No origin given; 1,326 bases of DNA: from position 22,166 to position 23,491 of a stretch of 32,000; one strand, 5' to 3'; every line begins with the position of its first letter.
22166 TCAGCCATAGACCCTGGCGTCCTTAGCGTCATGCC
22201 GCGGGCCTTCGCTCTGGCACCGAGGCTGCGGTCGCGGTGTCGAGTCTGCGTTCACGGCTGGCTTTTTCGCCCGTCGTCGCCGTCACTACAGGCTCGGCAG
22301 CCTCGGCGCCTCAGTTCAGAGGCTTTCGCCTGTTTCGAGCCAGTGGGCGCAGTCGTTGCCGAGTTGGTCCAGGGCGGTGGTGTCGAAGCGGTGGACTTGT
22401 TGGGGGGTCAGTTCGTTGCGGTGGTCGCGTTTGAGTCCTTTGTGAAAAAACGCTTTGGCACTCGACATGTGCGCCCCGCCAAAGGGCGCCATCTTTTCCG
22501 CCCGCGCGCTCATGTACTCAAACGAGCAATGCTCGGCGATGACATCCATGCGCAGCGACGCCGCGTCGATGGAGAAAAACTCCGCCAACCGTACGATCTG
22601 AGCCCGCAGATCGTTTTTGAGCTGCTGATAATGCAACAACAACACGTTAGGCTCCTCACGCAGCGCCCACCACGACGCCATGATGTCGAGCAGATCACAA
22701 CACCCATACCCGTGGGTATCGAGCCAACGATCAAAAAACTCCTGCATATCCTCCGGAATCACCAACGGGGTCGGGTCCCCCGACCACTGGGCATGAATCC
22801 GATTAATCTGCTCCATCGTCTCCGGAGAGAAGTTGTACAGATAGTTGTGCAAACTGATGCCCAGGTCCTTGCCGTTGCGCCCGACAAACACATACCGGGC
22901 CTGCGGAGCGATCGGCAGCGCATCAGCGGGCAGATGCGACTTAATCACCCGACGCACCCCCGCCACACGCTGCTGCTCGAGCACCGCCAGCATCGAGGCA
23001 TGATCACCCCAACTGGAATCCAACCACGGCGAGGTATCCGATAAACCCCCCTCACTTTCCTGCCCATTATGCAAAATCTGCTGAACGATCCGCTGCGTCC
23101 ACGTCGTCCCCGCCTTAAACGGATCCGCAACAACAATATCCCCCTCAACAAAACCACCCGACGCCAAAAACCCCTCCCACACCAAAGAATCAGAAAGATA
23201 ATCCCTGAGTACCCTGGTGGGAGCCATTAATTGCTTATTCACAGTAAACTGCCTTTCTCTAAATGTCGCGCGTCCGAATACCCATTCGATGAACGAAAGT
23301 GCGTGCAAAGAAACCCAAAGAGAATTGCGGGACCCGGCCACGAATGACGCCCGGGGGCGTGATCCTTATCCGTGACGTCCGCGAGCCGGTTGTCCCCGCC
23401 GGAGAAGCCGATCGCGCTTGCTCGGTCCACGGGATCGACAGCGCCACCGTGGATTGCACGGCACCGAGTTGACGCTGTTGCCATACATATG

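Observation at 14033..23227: Sulfation island with scattered sulfolipid-1-type parts: Stf0, PAPS synthesis, FAAL relic, Sap-like membrane protein and a second sulfotransferase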

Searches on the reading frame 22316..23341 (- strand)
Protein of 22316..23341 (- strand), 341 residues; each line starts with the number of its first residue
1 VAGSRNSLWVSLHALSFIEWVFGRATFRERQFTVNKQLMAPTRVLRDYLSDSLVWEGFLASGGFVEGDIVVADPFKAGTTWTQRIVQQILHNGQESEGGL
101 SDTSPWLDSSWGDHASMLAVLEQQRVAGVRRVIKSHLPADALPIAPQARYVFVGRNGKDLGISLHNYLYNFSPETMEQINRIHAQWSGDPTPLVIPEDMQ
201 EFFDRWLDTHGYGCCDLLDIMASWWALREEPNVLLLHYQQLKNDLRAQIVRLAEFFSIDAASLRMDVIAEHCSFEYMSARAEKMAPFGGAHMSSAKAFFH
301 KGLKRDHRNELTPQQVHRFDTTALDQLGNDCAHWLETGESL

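Call 4: search_protein_families(library=pfam, proteins=[window:22316-23341:-], max_evalue=0.01)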
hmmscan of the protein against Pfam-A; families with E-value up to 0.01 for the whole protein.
window:22316-23341:- (341 aa): 1 family
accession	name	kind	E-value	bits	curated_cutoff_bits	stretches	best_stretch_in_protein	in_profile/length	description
PF00685.33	Sulfotransfer_1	-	5.2e-36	124.8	22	1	68-322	3-246/255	Sulfotransferase domain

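Call 5: search_protein_families(library=ncbifam, proteins=[window:22316-23341:-], max_evalue=0.01)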
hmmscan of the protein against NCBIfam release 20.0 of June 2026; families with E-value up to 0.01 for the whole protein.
window:22316-23341:- (341 aa): 0 families

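Call 10: search_solved_structures(query=window:22316-23341:-, max_evalue=0.001, show_alignments=1)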
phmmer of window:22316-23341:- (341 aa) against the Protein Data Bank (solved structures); distinct sequences matched with E-value up to 0.001: 43.
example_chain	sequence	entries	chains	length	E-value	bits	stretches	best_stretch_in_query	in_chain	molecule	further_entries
8xgz_A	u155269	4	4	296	1.1e-21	80.8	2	217-324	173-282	S4 | Sulfotransferase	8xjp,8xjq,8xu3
2z5f_A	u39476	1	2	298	8.4e-18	68.1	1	67-322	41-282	Sulfotransferase family cytosolic 1B member 1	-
3ckl_A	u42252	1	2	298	8.4e-18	68.1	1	67-322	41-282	Sulfotransferase family cytosolic 1B member 1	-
1aqu_A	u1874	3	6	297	8.6e-18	68.1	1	67-331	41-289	ESTROGEN SULFOTRANSFERASE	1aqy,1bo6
1hy3_A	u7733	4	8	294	2.9e-17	66.4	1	67-322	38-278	ESTROGEN SULFOTRANSFERASE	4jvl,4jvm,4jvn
1g3m_A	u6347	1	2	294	3.9e-17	65.9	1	67-322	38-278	ESTROGEN SULFOTRANSFERASE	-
2ad1_A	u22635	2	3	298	8.7e-16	61.5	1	67-321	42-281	Sulfotransferase 1C2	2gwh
2reo_A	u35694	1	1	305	3.3e-15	59.6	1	62-322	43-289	Putative sulfotransferase 1C3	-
2h8k_A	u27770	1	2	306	5.3e-15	58.9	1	195-322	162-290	SULT1C3 splice variant d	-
3bfx_A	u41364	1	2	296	6e-15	58.7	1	67-321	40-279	Sulfotransferase 1C2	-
2zpt_X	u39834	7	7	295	9.9e-15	58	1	67-324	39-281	Tyrosine-ester sulfotransferase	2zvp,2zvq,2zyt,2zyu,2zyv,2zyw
1cjm_A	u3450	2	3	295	4.5e-13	52.6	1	68-327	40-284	PROTEIN (ARYL SULFOTRANSFERASE) | Monoamine-sulfating phenol sulfotransferase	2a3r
1z29_A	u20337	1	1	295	4.7e-13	52.5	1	67-327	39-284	Phenol-sulfating phenol sulfotransferase 2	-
4ifb_A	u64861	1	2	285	7e-13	52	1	67-324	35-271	Bile salt sulfotransferase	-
5x2b_D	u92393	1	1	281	7.9e-13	51.8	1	59-329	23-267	Sulfotransferase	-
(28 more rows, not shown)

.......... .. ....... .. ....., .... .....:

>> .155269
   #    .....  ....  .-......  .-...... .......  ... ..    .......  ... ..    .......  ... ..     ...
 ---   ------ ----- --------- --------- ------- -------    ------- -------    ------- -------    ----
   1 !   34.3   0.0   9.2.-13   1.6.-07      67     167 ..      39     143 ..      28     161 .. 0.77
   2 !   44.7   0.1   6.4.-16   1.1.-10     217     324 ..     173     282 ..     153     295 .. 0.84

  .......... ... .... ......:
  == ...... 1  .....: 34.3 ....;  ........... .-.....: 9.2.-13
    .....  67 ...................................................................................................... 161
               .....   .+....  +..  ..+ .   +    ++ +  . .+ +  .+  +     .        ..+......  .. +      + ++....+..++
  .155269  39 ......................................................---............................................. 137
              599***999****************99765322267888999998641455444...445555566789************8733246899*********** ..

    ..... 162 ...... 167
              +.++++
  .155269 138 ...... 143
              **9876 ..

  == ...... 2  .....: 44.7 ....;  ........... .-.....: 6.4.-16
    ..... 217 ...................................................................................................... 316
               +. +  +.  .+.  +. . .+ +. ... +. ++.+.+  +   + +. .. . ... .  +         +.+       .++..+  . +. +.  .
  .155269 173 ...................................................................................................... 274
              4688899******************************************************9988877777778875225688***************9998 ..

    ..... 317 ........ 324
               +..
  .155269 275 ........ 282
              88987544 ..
